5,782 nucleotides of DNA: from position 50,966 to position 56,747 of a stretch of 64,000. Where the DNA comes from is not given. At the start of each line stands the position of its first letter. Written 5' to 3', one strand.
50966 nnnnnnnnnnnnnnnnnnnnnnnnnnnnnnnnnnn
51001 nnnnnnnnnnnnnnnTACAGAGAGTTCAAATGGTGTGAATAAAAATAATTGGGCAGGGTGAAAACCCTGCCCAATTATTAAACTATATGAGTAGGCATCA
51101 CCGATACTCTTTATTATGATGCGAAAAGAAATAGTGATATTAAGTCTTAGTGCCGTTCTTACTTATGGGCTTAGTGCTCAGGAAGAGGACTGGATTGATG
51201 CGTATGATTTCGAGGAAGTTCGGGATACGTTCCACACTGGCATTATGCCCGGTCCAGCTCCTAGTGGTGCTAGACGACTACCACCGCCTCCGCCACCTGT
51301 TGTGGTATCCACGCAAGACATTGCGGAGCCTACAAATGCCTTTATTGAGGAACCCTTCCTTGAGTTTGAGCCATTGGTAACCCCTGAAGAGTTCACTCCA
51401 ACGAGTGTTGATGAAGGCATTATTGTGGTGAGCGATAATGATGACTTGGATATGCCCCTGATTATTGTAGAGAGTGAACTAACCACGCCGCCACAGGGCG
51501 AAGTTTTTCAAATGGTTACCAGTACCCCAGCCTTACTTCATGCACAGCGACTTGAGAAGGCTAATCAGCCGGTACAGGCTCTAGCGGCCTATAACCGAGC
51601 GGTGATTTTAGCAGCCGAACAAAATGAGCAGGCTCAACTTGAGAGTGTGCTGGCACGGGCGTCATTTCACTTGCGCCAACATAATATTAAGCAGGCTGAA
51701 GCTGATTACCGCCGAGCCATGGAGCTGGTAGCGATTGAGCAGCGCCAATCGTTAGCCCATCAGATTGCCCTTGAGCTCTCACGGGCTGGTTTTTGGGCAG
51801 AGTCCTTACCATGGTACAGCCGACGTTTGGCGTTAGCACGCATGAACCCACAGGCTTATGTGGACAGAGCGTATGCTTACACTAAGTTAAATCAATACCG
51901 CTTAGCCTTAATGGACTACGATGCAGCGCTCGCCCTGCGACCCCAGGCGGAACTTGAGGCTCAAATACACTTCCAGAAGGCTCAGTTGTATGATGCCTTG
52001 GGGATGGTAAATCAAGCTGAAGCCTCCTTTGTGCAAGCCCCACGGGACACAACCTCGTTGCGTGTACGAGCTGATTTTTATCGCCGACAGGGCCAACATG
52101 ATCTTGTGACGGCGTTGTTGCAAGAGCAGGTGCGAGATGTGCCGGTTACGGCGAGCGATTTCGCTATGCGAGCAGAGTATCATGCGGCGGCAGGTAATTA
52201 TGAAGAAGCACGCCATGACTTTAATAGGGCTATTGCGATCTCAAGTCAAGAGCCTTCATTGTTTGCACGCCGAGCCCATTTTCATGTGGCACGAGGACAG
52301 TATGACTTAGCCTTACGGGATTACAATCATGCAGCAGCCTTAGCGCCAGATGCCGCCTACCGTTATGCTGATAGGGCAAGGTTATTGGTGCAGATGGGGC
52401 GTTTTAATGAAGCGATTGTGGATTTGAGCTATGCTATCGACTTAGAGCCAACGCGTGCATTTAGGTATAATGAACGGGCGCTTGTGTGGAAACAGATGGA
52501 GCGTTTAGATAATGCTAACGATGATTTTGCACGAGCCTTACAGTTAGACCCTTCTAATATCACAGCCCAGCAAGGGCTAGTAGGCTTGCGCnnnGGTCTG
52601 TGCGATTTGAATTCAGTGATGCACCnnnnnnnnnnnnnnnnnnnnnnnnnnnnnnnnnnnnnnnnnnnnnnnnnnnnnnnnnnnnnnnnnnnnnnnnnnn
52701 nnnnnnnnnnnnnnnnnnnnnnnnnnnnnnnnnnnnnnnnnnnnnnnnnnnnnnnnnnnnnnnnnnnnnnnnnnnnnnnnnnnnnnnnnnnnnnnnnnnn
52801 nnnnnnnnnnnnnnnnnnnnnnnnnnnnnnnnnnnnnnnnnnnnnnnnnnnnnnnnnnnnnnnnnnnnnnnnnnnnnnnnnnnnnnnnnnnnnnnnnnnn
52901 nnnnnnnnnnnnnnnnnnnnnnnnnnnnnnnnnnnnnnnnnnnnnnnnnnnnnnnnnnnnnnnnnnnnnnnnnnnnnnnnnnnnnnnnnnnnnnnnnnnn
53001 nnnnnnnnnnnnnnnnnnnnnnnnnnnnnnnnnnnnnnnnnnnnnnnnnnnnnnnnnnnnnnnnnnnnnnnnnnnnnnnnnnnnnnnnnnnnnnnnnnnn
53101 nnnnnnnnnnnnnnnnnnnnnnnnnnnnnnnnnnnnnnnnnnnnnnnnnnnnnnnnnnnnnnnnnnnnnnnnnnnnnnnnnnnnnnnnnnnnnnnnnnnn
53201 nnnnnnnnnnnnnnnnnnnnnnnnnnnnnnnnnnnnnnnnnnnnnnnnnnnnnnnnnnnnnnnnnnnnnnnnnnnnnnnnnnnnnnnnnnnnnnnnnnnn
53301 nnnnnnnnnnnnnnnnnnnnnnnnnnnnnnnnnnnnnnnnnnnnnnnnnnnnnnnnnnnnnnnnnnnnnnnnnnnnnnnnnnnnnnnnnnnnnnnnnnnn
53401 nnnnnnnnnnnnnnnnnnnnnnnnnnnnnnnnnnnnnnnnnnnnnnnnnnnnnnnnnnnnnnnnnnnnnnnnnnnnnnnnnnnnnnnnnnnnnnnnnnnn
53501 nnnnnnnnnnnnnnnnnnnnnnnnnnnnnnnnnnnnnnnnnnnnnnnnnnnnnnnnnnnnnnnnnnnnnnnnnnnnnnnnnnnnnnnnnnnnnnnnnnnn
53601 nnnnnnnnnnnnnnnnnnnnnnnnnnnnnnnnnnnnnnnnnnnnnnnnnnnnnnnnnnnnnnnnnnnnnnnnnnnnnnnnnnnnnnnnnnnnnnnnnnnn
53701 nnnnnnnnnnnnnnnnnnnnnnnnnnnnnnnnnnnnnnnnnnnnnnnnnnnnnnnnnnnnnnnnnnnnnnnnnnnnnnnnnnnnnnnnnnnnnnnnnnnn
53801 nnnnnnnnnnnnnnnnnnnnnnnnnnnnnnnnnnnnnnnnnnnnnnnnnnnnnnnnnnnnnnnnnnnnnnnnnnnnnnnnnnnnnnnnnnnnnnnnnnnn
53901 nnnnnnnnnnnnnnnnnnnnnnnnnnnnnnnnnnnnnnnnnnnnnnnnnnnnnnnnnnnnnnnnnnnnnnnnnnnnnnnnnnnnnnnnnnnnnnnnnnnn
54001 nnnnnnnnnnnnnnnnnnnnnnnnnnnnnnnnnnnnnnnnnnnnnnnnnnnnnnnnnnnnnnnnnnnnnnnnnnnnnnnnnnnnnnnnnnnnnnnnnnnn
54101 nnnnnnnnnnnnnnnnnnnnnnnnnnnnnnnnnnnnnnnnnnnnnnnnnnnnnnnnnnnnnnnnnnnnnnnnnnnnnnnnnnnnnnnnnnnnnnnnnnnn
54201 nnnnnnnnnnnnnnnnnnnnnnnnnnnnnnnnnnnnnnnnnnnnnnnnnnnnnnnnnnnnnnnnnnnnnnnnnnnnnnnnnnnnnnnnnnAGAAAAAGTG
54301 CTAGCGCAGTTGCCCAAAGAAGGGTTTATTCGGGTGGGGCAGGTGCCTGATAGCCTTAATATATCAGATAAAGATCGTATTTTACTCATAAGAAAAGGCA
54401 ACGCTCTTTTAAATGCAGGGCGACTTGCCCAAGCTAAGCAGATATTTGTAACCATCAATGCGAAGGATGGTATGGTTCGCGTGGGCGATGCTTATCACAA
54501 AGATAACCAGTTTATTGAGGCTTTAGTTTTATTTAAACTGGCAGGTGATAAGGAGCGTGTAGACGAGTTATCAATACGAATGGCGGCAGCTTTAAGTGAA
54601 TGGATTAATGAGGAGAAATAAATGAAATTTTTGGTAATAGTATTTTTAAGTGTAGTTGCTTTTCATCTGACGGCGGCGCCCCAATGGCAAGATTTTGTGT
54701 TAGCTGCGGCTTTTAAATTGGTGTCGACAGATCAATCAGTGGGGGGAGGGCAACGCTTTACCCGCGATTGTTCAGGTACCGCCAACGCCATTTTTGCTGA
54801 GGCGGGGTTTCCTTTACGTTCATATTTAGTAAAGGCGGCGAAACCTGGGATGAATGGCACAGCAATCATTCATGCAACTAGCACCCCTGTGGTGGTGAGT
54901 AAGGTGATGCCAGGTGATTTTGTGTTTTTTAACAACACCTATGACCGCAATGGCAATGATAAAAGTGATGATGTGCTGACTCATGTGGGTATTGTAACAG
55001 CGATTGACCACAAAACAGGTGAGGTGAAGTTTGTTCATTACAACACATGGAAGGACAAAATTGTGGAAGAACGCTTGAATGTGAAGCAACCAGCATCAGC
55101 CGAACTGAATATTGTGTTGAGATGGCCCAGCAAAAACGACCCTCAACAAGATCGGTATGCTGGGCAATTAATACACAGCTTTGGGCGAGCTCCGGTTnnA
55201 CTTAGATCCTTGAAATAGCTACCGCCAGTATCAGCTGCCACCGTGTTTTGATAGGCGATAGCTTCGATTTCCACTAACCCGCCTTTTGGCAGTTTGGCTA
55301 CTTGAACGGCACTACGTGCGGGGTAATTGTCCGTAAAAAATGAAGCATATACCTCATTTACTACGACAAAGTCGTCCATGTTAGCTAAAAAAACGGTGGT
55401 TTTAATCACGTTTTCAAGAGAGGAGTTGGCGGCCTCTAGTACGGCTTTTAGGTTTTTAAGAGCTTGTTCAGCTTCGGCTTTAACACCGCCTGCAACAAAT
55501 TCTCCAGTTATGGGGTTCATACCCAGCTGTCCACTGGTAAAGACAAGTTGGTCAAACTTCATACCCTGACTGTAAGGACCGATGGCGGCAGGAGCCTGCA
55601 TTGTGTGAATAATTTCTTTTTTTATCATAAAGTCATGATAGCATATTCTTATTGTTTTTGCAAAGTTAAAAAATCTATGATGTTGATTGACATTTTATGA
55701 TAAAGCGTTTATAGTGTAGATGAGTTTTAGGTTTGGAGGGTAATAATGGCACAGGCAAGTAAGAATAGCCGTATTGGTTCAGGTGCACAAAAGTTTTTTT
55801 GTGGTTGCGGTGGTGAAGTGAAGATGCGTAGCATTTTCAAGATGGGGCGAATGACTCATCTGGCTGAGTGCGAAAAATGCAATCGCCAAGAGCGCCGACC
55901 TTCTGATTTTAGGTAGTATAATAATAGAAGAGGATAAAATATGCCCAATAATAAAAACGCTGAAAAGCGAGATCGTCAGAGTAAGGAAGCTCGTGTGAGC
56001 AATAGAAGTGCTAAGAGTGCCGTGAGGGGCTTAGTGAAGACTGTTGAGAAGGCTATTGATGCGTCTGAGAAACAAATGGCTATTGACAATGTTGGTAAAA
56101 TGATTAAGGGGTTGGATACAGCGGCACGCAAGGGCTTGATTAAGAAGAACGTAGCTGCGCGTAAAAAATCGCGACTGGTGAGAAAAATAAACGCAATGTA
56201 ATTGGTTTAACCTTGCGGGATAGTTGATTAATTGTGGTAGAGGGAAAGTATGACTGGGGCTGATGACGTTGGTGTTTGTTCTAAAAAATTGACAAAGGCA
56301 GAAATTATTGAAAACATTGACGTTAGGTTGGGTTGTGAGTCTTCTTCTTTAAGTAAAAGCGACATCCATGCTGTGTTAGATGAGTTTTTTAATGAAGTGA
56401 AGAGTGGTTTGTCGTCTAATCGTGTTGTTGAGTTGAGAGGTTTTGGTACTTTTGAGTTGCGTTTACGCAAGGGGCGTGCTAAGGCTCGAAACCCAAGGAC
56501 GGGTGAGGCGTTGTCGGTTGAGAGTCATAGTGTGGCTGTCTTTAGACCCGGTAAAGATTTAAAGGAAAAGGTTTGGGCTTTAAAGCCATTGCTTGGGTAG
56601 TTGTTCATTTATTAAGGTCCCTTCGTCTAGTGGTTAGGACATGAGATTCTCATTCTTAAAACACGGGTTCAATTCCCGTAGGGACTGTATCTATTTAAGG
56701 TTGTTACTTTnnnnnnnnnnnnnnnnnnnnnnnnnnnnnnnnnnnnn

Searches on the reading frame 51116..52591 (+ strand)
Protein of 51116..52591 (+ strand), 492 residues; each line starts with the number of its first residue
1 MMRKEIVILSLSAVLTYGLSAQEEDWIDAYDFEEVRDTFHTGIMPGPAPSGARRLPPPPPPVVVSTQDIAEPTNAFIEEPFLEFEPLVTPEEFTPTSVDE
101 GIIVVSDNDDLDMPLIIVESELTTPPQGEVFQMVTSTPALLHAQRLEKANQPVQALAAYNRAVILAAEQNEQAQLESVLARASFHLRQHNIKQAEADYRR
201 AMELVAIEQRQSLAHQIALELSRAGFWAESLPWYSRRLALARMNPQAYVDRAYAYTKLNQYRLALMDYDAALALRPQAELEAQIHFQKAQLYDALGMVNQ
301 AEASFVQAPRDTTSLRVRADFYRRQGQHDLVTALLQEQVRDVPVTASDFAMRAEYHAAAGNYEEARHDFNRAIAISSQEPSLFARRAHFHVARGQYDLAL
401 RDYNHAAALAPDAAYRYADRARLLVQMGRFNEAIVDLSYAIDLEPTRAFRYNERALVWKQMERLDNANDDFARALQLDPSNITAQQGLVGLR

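Call 6: search_protein_families(library=pfam, proteins=[window:51116-52591:+])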
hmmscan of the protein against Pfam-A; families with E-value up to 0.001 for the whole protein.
window:51116-52591:+ (492 aa): 9 families
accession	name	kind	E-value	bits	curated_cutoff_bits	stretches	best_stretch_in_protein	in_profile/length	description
PF00515.34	TPR_1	-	1.7e-26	91.3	27.8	1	246-277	2-33/34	Tetratricopeptide repeat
PF07719.23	TPR_2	-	1.8e-22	78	27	1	351-376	6-31/34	Tetratricopeptide repeat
PF13371.12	TPR_9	-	1.3e-16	60.8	35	1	390-448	5-63/73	Tetratricopeptide repeat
PF13181.12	TPR_8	-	2.7e-16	58.7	25.7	0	246-277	2-33/34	Tetratricopeptide repeat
PF13414.12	TPR_11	-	1.3e-13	50.9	26.8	0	422-457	2-37/42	TPR repeat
PF13424.12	TPR_12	-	2.4e-09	37.7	30.1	0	246-308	4-71/77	Tetratricopeptide repeat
PF13428.12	TPR_14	-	6.2e-08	33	23.5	0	351-383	6-38/44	Tetratricopeptide repeat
PF14559.12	TPR_19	-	1.7e-06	28.7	25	0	391-434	2-45/68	Tetratricopeptide repeat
PF13431.12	TPR_17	-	9.9e-06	25.9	24.4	0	244-265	12-33/34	Tetratricopeptide repeat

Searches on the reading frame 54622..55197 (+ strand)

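Call 6: search_protein_families(library=pfam, proteins=[window:54622-55197:+])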
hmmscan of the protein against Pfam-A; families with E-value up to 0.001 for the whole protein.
window:54622-55197:+ (192 aa): 2 families
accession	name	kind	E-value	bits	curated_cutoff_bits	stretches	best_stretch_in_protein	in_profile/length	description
PF00877.26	NLPC_P60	-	8.7e-06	26.1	23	1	40-148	6-87/105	NlpC/P60 family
PF05257.22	CHAP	-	0.00048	21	26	1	49-141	10-81/81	CHAP domain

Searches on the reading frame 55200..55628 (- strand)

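Call 25: search_protein_families(library=pfam, proteins=[window:55200-55628:-])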
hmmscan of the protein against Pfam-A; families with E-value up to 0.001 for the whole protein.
window:55200-55628:- (143 aa): 1 family
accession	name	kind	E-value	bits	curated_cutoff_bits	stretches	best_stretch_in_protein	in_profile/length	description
PF01042.26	Ribonuc_L-PSP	-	5.1e-42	143.1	27.3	1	10-126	2-120/121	Endoribonuclease L-PSP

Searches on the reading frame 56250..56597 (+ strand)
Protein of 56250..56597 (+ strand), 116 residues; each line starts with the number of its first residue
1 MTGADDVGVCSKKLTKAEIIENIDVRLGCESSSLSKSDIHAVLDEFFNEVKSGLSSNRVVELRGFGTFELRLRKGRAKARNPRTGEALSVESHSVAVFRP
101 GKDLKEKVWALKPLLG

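Call 25: search_protein_families(library=pfam, proteins=[window:56250-56597:+])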
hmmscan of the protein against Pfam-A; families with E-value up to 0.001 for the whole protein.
window:56250-56597:+ (116 aa): 2 families
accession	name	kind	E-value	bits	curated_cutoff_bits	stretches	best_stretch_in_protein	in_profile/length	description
PF00216.26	Bac_DNA_binding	-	1.1e-24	87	22.4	1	14-108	1-89/90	Bacterial DNA-binding protein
PF18291.6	HU-HIG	-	6.8e-10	39.5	26.2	1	30-108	43-118/125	HU domain fused to wHTH, Ig, or Glycine-rich motif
